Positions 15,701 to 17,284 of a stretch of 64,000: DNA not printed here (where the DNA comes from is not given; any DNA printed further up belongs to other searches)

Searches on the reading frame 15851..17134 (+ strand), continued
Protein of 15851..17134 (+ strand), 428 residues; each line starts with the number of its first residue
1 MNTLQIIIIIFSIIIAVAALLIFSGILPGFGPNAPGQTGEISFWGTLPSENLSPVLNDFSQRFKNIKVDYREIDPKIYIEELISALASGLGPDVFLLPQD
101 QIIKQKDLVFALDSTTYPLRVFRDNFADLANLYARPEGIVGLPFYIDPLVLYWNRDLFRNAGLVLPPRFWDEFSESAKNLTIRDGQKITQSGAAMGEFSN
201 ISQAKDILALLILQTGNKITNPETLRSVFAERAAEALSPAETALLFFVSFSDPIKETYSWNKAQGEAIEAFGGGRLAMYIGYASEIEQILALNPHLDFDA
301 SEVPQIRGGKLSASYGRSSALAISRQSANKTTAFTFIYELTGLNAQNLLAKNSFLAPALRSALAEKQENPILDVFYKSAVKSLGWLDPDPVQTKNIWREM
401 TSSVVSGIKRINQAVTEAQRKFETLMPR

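Call 92: fold_search(model_id=the predicted structure, library=pdb)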
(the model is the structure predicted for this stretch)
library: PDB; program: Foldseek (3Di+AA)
matches with E <= 10: 1677; with E <= 0.001: 1274
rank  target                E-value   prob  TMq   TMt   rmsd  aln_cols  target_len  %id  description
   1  5ci5_B                3.9e-24  1.00  0.67  0.72   6.2       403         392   18  Crystal Structure of an ABC transporter Solute Binding Protein from Thermotoga Lettingae TMO (Tlet_1705, TARGET EFI-51 (released 2015-07-22)
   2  4r9f_A                6.2e-23  1.00  0.62  0.66   6.5       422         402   22  CpMnBP1 with Mannobiose Bound (released 2014-10-29)
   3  4r9g_A                7.0e-23  1.00  0.63  0.68   6.7       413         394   22  CpMnBP1 with Mannotriose Bound (released 2014-10-29)
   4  5f7v_A                7.5e-23  1.00  0.67  0.73   6.2       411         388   16  ABC substrate-binding protein Lmo0181 from Listeria monocytogenes in complex with cycloalternan (released 2016-09-07)
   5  3uor_A                9.0e-23  1.00  0.72  0.78   5.7       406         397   19  The structure of the sugar-binding protein MalE from the phytopathogen Xanthomonas citri (released 2011-12-14)
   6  3uor_B                1.0e-22  1.00  0.70  0.76   5.8       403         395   18  The structure of the sugar-binding protein MalE from the phytopathogen Xanthomonas citri (released 2011-12-14)
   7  5ysf_A                1.0e-22  1.00  0.67  0.73   5.7       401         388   17  Crystal structure of beta-1,2-glucooligosaccharide binding protein in complex with sophoropentaose (released 2018-05-02)
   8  2zyo_A                1.7e-22  1.00  0.70  0.77   6.6       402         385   18  Crystal structure of cyclo/maltodextrin-binding protein complexed with maltotetraose (released 2009-03-31)
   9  5ci5_A                2.7e-22  1.00  0.61  0.66   6.7       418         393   19  Crystal Structure of an ABC transporter Solute Binding Protein from Thermotoga Lettingae TMO (Tlet_1705, TARGET EFI-51 (released 2015-07-22)
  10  4qsd_A                3.4e-22  1.00  0.67  0.74   5.0       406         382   17  Crystal structure of atu4361 sugar transporter from Agrobacterium Fabrum C58, target efi-510558, with bound sucrose (released 2014-08-06)
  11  6ffl_A                3.8e-22  1.00  0.64  0.71   6.3       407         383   18  Maltose/maltodextrin-binding domain MalE from Bdellovibrio bacteriovorus bound to maltotriose (released 2018-01-24)
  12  7bvt_A                4.3e-22  1.00  0.72  0.78   5.6       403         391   14  Crystal structure of cyclic alpha-maltosyl-1,6-maltose binding protein from Arthrobacter globiformis (released 2020-12-02)
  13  7x0l_A                4.3e-22  1.00  0.65  0.68   6.7       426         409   17  Crystal structure of sugar binding protein CbpB complexed wtih cellotetraose from Clostridium thermocellum (released 2022-09-14)
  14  6dtq_A                5.2e-22  1.00  0.67  0.72   6.1       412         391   17  Maltose bound T. maritima MalE3 (released 2018-09-19)
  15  7x0i_A                5.2e-22  1.00  0.66  0.69   6.6       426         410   18  Crystal structure of sugar binding protein CbpB from Clostridium thermocellum (released 2022-09-14)
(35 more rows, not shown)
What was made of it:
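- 15851..17137 (+): Membrane-anchored family-1 solute-binding protein (428 aa): N-terminal TM helix, disordered linker, MalE-type oligosaccharide-binding fold. It is the first gene of the SBP-pilin unit. Foldseek best hits are oligosaccharide-binding SBPs, E 4e-24 to 1e-21 (call 92).
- On Family-1 extracellular solute-binding protein (the upstream gene): Foldseek E 4e-24 to oligosaccharide-binding SBPs (call 92).
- SBP ligand class: Foldseek hits are to manno-, malto-, cello- and sophoro-oligosaccharide binders (call 92).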
